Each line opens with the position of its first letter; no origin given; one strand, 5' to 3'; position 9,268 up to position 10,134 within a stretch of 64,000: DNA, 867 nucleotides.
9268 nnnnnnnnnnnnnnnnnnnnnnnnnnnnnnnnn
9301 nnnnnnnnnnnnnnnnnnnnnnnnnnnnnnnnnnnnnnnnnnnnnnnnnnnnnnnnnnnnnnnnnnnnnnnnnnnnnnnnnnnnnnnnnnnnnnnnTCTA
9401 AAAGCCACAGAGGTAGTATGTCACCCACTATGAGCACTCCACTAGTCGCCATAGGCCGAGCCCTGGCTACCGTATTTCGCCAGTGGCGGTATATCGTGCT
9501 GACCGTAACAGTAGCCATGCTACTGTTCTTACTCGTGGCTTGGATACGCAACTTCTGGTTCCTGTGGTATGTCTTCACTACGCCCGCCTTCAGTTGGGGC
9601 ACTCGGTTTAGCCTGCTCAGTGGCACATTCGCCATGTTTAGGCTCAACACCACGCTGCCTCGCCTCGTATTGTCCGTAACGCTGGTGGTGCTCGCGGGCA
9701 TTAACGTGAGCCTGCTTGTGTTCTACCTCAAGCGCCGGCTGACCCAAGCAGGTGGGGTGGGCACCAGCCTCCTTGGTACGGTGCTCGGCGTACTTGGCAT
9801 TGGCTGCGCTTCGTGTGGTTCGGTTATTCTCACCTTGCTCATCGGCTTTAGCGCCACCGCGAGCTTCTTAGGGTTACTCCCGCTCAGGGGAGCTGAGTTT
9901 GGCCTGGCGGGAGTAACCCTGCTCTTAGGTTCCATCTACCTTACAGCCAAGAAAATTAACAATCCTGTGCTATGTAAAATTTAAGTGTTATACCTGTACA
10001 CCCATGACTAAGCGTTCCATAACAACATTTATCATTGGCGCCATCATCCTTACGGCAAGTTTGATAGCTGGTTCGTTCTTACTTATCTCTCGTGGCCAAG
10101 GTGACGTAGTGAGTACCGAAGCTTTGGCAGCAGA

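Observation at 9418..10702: Uncharacterised pair: membrane protein with intramembrane GCASCG, plus an ectoprotein with CC and CCCKC clusters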

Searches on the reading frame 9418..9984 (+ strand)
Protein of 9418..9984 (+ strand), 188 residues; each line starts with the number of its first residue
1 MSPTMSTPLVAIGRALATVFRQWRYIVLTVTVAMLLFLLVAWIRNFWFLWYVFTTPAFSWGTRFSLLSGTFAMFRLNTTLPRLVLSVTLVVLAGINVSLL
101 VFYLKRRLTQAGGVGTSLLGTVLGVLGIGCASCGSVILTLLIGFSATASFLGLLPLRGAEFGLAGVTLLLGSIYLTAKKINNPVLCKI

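Call 3: search_protein_families(library=pfam, proteins=[window:9418-9984:+], max_evalue=1)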
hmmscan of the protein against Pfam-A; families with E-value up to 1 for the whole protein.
window:9418-9984:+ (188 aa): 1 family
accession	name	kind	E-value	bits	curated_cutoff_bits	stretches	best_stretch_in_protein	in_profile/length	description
PF06341.16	DUF1056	-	0.071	13.8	22.2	1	70-93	28-51/64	Protein of unknown function (DUF1056)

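Call 4: search_protein_families(library=ncbifam, proteins=[window:9418-9984:+], max_evalue=1)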
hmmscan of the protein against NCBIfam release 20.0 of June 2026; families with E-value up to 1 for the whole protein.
window:9418-9984:+ (188 aa): 0 families

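Call 5: find_homologous_proteins(query=window:9418-9984:+)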
Query window:9418-9984:+ (188 aa): 79 proteins with E <= 0.001 among 1996 candidates.
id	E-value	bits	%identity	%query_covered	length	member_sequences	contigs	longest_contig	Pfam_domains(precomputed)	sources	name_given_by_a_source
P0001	4.6e-110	384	100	100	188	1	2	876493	-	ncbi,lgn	-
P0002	1.3e-50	190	56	93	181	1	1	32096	-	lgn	-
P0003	6.0e-49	184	54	92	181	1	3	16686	-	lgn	-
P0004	2.5e-47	179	54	91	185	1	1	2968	-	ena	-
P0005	1.5e-44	170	55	92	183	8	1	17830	-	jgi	-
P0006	3.7e-44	169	48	94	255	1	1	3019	-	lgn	-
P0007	4.4e-40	155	48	96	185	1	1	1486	-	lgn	-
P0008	4.8e-40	155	46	93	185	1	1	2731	-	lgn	-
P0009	5.0e-37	146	46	91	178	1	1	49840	-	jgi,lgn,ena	-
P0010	7.4e-37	145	42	93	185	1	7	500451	-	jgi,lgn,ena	jgi:hypothetical protein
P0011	2.6e-36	143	46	94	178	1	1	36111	-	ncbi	ncbi:MAG: hypothetical protein AB1352_03125 [Patescibacteria group bacterium]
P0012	2.8e-35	140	46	93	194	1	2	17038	-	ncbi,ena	-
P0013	4.5e-35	139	43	93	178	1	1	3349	-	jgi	-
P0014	9.5e-35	138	45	91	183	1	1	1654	-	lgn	-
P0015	1.2e-34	138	40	93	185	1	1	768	-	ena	-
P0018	4.1e-34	136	41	93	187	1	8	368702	-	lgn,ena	-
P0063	3.5e-23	100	38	93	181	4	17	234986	-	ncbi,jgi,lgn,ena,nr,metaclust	ncbi:MAG: hypothetical protein HN726_02445 [Candidatus Magasanikbacteria bacterium]|nr:hypothetical 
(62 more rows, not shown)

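Call 13: search_solved_structures(query=A1, max_evalue=10)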
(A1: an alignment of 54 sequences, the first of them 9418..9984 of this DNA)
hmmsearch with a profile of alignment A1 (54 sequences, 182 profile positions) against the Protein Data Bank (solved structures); distinct sequences matched with E-value up to 10: 0.

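Call 17: predict_structure(alignment_id=A1)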
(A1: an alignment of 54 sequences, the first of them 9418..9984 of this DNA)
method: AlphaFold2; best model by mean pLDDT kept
length: 188 residues; sequences in the alignment: 54
mean_pLDDT: 85.6   pTM: 0.78
mean pLDDT of the five models: 85.6, 84.8, 84.1, 83.1, 82.9
residues with pLDDT >= 90: 101; 70-90: 67; 50-70: 20; < 50: 0
segments of 3 or more residues with pLDDT < 50: none
pLDDT, mean of each block of 10 residues (from residue 1): 84 96 98 94 89 95 92 84 92 96 90 75 66 67 74 79 91 93 67
secondary structure, 60 per line:
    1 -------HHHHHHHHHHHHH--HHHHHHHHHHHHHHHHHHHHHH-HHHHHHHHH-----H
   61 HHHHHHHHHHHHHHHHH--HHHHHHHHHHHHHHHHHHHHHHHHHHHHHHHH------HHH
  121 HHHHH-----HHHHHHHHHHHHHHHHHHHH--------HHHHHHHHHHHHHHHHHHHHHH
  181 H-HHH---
elements in order: H8-20 H23-44 H46-54 H60-77 H80-111 H118-125 H131-150 H159-181

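Call 32: find_related_loci(query=A1, collection=metagenome_contigs, flank=6000)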
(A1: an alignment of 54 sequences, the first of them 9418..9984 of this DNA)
Query A1 (188 aa) in metagenome_contigs; peptide patterns used: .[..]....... (x = any residue, [..] = any of these).
255 stretches matched a pattern; 215 encode a relative of the query (tblastn E <= 1e-3); the best 80 are kept; 80 distinct loci.
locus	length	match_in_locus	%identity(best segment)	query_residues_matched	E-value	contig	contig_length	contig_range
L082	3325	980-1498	55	14-186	4e-52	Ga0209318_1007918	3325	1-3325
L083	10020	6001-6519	55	14-186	5e-52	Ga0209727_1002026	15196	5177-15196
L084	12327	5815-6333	55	14-186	5e-52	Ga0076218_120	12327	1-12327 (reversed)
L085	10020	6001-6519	55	14-186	5e-52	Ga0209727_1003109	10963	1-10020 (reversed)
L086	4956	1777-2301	49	12-186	9e-51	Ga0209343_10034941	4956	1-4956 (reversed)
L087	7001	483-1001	55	14-186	1e-49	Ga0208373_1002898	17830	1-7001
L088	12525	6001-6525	42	14-188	3e-43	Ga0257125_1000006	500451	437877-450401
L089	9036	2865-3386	45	14-187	7e-43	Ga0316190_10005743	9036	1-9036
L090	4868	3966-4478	46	18-188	4e-40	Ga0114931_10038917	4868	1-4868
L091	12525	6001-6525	40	14-188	9e-40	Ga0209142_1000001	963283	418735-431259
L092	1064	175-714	46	9-188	1e-40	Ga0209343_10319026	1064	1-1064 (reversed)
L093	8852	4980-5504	46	15-188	1e-38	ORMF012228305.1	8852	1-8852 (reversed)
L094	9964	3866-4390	46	15-188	1e-38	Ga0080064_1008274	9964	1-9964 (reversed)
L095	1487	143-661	41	15-187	6e-39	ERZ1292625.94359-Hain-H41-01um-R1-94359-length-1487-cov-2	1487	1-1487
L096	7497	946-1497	39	1-188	4e-38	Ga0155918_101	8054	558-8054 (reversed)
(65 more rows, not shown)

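Call 44: search_protein_representatives(alignment_id=A1)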
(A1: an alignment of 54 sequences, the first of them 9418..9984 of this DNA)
Query: 54 sequences, 182 profile positions. Proteins with E-value up to 0.001 (for the whole library): 1853; up to 1e-10: 1262; up to 1e-30: 404. The best 150 are listed.
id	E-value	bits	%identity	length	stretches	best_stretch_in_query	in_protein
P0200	1.0e-59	217.8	-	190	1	5-180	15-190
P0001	8.0e-59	214.9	-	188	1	4-180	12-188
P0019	6.1e-58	212.0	-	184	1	4-180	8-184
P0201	7.8e-58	211.7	-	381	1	2-180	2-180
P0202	9.4e-58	211.4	-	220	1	6-179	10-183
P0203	1.7e-57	210.6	-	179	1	4-181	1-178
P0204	2.9e-57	209.8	-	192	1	8-180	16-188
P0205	6.3e-57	208.7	-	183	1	2-180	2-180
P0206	1.3e-56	207.7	-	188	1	2-181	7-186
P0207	1.6e-55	204.1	-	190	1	5-181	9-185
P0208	6.5e-55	202.2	-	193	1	4-181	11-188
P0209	7.8e-55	201.9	-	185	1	2-181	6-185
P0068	1.9e-54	200.7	-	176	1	7-179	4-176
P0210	7.6e-54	198.7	-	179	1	5-181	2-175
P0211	9.2e-54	198.4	-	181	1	4-180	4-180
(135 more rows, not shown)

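Call 59: list_cluster_members(proteins=[P0001, P0080, P0179, P0140])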
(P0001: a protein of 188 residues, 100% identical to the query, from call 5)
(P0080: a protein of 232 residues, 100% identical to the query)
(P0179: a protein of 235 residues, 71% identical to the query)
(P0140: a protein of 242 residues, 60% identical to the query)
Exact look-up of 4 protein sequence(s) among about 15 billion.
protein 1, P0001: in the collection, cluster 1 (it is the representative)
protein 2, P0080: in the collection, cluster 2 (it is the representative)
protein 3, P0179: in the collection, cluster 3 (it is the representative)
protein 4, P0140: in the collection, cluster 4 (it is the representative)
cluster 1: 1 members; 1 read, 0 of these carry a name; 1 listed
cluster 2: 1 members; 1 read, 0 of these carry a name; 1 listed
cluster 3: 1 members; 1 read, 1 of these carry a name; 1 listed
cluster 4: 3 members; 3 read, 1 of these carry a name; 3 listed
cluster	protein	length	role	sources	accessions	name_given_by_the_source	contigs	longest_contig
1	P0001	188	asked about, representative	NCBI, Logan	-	-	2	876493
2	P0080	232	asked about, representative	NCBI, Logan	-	-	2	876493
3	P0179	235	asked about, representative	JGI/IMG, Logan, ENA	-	predicted membrane-bound mannosyltransferase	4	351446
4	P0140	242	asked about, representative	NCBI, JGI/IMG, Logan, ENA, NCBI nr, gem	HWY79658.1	MAG TPA: hypothetical protein VNW29_04840 [Candidatus Sulfotelmatobacter sp.] | hypothetical protein | hypothetical protein [Candidatus Sulfotelmatobacter sp.]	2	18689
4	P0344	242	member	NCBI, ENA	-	-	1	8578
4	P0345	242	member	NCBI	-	-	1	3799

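Call 60: fold_search(model_id=the predicted structure, library=pdb)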
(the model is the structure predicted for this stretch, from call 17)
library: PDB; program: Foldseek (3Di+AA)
matches with E <= 10: 27; with E <= 0.001: 0
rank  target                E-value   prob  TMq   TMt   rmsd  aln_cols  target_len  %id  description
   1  7xge_E                3.0e+00  0.08  0.20  0.23  11.2       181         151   11  Crystal structure of MCL-1 in complex with computationally designed inhibitor protein (released 2022-07-20)
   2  6q4s                  3.3e+00  0.11  0.20  0.15   9.1       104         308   12  Crystal structure of a-eudesmol synthase (released 2018-12-19)
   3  8tzj_C                3.5e+00  0.08  0.28  0.26  15.8       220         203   15  Cryo-EM structure of Vibrio cholerae FtsE/FtsX complex (released 2023-12-20)
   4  9k49_B                4.0e+00  0.04  0.19  0.17  25.6       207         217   13  Cryo-EM structure of inner membrane TolQRA complex in CYMAL-6-Neopentyl Glycol detergent micelles (released 2025-07-09)
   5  7xge_A                4.2e+00  0.07  0.22  0.23  10.5       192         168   12  Crystal structure of MCL-1 in complex with computationally designed inhibitor protein (released 2022-07-20)
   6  7xge_G                4.2e+00  0.06  0.20  0.22  10.9       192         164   12  Crystal structure of MCL-1 in complex with computationally designed inhibitor protein (released 2022-07-20)
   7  7ad3_A                4.5e+00  0.09  0.32  0.23  16.3       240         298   15  Class D GPCR Ste2 dimer coupled to two G proteins (released 2020-12-09)
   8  7a0g_III              4.5e+00  0.03  0.17  0.11  39.0       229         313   13  Structure of the SmhB pore of the tripartite alpha-pore forming toxin, Smh, from Serratia marcescens. (released 2021-03-31)
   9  9doh_F                5.5e+00  0.12  0.27  0.16  10.0       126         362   18  Cryo-EM structure of LptB2FG apo-1 (released 2025-11-19)
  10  8bsa_A                5.5e+00  0.04  0.18  0.21  16.4       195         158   12  Vc1313-LBD bound to D-arginine (released 2023-06-07)
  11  9kpz_B                5.5e+00  0.03  0.17  0.15  25.0       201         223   12  Structure of TolQRA complex at pH 5.4 from E.coli (released 2026-03-04)
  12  9k49_D                6.1e+00  0.04  0.20  0.18  25.5       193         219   15  Cryo-EM structure of inner membrane TolQRA complex in CYMAL-6-Neopentyl Glycol detergent micelles (released 2025-07-09)
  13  5a63_C                6.4e+00  0.02  0.16  0.13  17.1       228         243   16  Cryo-EM structure of the human gamma-secretase complex at 3.4 angstrom resolution. (released 2015-08-05)
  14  9ddn_B                7.5e+00  0.02  0.18  0.16  25.1       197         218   15  E. coli TolAQR conformation II (released 2025-07-09)
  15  7a0g_DDD              7.5e+00  0.02  0.17  0.11  37.0       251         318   14  Structure of the SmhB pore of the tripartite alpha-pore forming toxin, Smh, from Serratia marcescens. (released 2021-03-31)
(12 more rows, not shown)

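Call 61: search_protein_families(library=pfam, proteins=[P0201], max_evalue=0.01)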
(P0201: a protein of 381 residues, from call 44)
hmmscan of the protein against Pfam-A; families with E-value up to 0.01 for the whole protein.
P0201 (381 aa): 9 families
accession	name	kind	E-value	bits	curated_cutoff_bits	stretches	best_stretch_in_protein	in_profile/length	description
PF13649.12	Methyltransf_25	-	1.7e-08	35.5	27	1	233-324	1-97/97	Methyltransferase domain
PF13489.12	Methyltransf_23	-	5.1e-08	33.3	27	1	224-363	16-161/164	Methyltransferase domain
PF13847.12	Methyltransf_31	-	2e-07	31.3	27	1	230-335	4-116/145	Methyltransferase domain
PF08242.18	Methyltransf_12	-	6e-07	30.5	30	1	234-324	1-96/98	Methyltransferase domain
PF05175.20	MTS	-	1.8e-06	28.2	23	1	224-301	26-104/170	Methyltransferase small domain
PF08241.18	Methyltransf_11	-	2.1e-05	25.5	21.2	1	235-327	2-94/95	Methyltransferase domain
PF24675.1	NpmA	-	0.00011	22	60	1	231-285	25-83/214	16S rRNA (adenine(1408)-N(1))-methyltransferase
PF02390.23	Methyltransf_4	-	0.0015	18.5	24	1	232-288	4-60/173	Putative methyltransferase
PF01728.25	FtsJ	-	0.0076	16.6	24.1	0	227-286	19-78/181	FtsJ-like methyltransferase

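Call 71: find_encoding_contigs(protein=P0063, flank=7000, max_places=2)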
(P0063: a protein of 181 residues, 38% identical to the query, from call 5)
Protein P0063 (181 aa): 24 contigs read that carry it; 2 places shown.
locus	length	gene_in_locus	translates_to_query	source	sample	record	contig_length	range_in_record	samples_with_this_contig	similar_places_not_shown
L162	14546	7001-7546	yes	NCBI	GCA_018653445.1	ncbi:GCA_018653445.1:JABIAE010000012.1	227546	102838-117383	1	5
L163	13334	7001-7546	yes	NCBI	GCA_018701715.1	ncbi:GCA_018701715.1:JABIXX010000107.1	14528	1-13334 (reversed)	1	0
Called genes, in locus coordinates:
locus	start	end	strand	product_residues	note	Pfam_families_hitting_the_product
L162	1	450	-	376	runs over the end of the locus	PF00953:Glycos_transf_4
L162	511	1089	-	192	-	PF00081:Sod_Fe_N, PF02777:Sod_Fe_C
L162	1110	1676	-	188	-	PF00578:AhpC-TSA, PF08534:Redoxin, PF10417:1-cysPrx_C (faint)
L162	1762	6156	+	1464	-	PF07705:CARDB (faint), PF02368:Big_2 (faint), PF26918:Ig_Eae (faint), PF05345:He_PIG (weak)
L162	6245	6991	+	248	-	PF13462:Thioredoxin_4, PF01323:DSBA (faint)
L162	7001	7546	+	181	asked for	-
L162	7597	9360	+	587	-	-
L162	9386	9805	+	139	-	-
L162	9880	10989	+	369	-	PF02540:NAD_synthase (faint), PF03054:tRNA_Me_trans, PF20259:tRNA_Me_trans_M, PF20258:tRNA_Me_trans_C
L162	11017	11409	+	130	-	PF01050:MannoseP_isomer, PF07883:Cupin_2 (weak)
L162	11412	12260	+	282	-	PF00535:Glycos_transf_2, PF13641:Glyco_tranf_2_3, PF13712:Glyco_tranf_2_5 (weak)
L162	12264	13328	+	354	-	PF00535:Glycos_transf_2, PF13632:Glyco_trans_2_3 (weak)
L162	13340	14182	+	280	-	PF00535:Glycos_transf_2, PF13641:Glyco_tranf_2_3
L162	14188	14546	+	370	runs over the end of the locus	PF00535:Glycos_transf_2, PF13641:Glyco_tranf_2_3, PF13632:Glyco_trans_2_3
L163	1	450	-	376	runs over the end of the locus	PF00953:Glycos_transf_4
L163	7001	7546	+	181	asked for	-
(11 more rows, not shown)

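Call 72: find_encoding_contigs(protein=P0018, flank=7000, max_places=2)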
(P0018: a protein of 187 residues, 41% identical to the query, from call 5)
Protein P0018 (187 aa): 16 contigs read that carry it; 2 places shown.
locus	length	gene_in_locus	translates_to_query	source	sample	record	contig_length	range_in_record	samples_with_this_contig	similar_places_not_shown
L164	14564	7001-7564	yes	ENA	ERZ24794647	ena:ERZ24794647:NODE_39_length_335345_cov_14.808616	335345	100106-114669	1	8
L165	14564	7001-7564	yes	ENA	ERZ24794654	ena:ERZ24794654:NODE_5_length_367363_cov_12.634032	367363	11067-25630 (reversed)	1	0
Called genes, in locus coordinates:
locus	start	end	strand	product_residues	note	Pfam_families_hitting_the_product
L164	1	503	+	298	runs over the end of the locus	-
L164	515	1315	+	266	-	PF22544:HYDIN_VesB_CFA65-like_Ig, PF07610:DUF1573 (weak)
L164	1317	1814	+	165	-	PF22544:HYDIN_VesB_CFA65-like_Ig, PF07610:DUF1573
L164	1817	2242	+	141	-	PF07610:DUF1573, PF22544:HYDIN_VesB_CFA65-like_Ig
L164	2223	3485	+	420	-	PF02683:DsbD_TM (weak), PF11139:SfLAP (weak)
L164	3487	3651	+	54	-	-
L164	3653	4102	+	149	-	PF00578:AhpC-TSA, PF08534:Redoxin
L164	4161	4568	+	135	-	PF03965:Penicillinase_R, PF07106:WHD_TBPIP (faint)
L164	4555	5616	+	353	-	PF05569:Peptidase_M56, PF01435:Peptidase_M48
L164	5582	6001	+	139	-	-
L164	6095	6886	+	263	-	PF13098:Thioredoxin_2 (weak), PF13462:Thioredoxin_4, PF01323:DSBA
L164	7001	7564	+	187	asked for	-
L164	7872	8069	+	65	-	PF02583:Trns_repr_metal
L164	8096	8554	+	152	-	PF00581:Rhodanese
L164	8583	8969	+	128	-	PF03625:DUF302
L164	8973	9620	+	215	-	PF09851:SHOCT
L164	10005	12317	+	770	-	PF00403:HMA, PF00122:E1-E2_ATPase, PF00702:Hydrolase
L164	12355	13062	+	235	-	PF13462:Thioredoxin_4, PF01323:DSBA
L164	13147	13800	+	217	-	PF25665:His1_capsid (faint), PF02592:Vut_1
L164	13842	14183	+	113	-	PF07784:DUF1622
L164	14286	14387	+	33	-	-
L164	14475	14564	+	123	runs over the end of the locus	PF02629:CoA_binding (weak), PF13380:CoA_binding_2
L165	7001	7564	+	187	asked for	-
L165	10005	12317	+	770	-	PF00403:HMA, PF00122:E1-E2_ATPase, PF00702:Hydrolase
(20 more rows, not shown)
